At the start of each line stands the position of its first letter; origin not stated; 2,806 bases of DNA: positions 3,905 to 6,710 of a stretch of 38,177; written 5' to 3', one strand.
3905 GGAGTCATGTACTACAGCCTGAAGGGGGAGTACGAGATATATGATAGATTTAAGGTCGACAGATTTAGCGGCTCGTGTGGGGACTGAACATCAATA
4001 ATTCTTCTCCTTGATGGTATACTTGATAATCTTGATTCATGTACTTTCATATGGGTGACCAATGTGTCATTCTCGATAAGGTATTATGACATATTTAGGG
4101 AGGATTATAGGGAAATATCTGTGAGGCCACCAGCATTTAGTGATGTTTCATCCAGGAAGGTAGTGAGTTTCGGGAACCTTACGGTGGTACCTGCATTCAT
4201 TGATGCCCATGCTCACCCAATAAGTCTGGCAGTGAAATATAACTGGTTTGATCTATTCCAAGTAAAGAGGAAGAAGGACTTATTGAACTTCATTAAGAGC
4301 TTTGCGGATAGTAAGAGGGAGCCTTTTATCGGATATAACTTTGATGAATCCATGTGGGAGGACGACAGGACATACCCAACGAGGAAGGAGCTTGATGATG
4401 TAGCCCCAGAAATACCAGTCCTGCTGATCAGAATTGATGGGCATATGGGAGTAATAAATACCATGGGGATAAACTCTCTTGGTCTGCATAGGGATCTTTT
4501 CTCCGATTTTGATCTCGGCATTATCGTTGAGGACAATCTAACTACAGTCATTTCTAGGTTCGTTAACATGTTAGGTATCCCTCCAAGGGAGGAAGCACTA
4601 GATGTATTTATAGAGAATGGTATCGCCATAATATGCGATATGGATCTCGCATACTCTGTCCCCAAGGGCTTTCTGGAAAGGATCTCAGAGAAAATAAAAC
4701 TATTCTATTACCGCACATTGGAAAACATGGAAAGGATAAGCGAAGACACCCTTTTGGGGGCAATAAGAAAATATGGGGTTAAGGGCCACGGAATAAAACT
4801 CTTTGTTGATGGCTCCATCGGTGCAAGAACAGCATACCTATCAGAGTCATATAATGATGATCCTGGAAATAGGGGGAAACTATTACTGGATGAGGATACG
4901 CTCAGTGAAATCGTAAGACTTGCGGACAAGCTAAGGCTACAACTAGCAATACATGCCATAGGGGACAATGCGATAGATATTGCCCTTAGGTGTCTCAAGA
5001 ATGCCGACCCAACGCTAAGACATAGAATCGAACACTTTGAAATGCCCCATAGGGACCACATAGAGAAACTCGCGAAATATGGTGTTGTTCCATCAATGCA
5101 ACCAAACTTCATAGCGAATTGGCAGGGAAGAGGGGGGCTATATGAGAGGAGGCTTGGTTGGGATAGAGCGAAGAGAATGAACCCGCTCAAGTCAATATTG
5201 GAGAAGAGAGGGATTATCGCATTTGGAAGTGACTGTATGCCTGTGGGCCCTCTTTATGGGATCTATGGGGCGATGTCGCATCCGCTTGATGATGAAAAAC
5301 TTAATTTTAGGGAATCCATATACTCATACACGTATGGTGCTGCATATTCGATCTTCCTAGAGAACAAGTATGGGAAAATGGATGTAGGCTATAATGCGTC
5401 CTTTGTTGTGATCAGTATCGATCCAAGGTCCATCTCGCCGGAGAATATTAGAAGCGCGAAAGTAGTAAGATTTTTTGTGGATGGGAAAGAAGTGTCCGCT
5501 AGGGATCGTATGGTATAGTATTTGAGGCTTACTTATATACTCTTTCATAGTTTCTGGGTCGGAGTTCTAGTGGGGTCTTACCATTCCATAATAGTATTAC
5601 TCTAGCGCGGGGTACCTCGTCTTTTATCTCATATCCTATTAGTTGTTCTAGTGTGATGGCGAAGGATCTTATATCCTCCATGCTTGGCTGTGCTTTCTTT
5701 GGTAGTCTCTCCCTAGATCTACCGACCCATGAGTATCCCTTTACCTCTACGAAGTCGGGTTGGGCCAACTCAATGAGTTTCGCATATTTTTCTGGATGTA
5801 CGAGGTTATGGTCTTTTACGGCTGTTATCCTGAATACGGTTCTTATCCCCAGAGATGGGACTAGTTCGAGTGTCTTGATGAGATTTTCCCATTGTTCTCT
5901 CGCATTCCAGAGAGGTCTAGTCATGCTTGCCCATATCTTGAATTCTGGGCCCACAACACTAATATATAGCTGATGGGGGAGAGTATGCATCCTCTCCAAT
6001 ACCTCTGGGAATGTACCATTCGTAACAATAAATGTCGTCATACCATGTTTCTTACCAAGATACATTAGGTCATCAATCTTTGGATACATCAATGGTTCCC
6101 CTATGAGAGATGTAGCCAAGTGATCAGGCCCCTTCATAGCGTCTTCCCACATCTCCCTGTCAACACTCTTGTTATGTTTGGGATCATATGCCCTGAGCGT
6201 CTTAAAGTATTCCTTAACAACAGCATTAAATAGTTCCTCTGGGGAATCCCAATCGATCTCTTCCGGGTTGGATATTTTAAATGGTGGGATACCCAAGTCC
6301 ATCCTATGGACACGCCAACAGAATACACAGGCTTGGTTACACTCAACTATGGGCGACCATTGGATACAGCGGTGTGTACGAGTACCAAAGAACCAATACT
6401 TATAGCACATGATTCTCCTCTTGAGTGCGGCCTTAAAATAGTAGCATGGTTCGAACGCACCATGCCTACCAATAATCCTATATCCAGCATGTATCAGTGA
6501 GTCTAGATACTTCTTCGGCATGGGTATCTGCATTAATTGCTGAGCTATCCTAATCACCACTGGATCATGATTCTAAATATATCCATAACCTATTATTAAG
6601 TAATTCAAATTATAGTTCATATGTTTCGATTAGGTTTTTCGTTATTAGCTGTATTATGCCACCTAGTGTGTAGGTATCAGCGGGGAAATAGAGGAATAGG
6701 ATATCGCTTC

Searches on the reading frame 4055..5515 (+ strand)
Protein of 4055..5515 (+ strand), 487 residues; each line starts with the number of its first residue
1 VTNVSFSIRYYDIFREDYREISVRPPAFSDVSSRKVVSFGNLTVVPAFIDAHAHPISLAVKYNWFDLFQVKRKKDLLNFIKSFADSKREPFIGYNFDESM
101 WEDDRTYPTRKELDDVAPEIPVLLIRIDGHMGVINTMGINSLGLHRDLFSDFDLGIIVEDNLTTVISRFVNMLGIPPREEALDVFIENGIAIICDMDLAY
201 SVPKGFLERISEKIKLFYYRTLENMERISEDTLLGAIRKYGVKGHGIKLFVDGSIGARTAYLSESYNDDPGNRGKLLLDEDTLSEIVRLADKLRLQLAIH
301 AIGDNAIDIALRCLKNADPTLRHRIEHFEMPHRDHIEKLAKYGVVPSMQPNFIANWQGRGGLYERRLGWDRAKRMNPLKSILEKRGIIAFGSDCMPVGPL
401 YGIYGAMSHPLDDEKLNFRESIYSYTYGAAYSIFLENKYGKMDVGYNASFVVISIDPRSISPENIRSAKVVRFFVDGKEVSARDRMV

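Call 8: search_protein_families(library=ncbifam, proteins=[window:4055-5515:+], max_evalue=0.1)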
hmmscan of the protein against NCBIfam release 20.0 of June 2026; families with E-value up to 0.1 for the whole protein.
window:4055-5515:+ (487 aa): 6 families
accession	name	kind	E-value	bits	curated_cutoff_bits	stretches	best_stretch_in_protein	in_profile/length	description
TIGR01224.1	hutI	equivalog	2.9e-07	29.7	298.15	1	375-456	272-354/377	imidazolonepropionase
TIGR02967.1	guan_deamin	equivalog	3e-05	23.2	375.4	1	411-465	318-372/401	guanine deaminase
NF006679.0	PRK09228.1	subfamily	0.00023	20.1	351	1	411-465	343-397/433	guanine deaminase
NF011990.0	PRK15446.2-6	subfamily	0.00099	17.9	233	1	411-484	321-386/390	alpha-D-ribose 1-methylphosphonate 5-triphosphate diphosphatase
NF051886.1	XaaProDiPepCaul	equivalog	0.0073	15.4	500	0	33-57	42-66/398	Xaa-Pro dipeptidase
NF058539.1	ergo_uti2_ErtD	equivalog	0.087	11.7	650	0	30-57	37-64/449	hydantoin-5-propionate amidohydrolase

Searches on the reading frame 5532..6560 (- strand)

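Call 8: search_protein_families(library=ncbifam, proteins=[window:5532-6560:-], max_evalue=0.1)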
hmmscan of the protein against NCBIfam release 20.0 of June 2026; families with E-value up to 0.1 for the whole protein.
window:5532-6560:- (343 aa): 7 families
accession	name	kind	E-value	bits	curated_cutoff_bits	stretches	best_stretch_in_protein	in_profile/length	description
TIGR03972.1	rSAM_TYW1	equivalog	7.2e-93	310.9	317.95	1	21-324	4-296/297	4-demethylwyosine synthase TYW1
TIGR02495.1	NrdG2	equivalog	3.3e-07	29.8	131.15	1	154-261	71-175/193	anaerobic ribonucleoside-triphosphate reductase activating protein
NF038283.1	viperin_w_prok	equivalog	1.1e-05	24.8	180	1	67-191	5-103/281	viperin family antiviral radical SAM protein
TIGR04317.1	W_rSAM_matur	equivalog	0.0033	16.6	380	1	141-190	45-97/349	tungsten cofactor oxidoreductase radical SAM maturase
TIGR04466.1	rSAM_BlsE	equivalog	0.0089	15.5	400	1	154-192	56-95/327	cytosylglucuronate decarboxylase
TIGR04055.1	rSAM_NirJ2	equivalog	0.0096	15.5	500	0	154-242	54-141/326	putative heme d1 biosynthesis radical SAM protein NirJ2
TIGR04546.1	rSAM_ahbC_deAc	equivalog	0.063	12.1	650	0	154-250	94-188/390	12,18-didecarboxysiroheme deacetylase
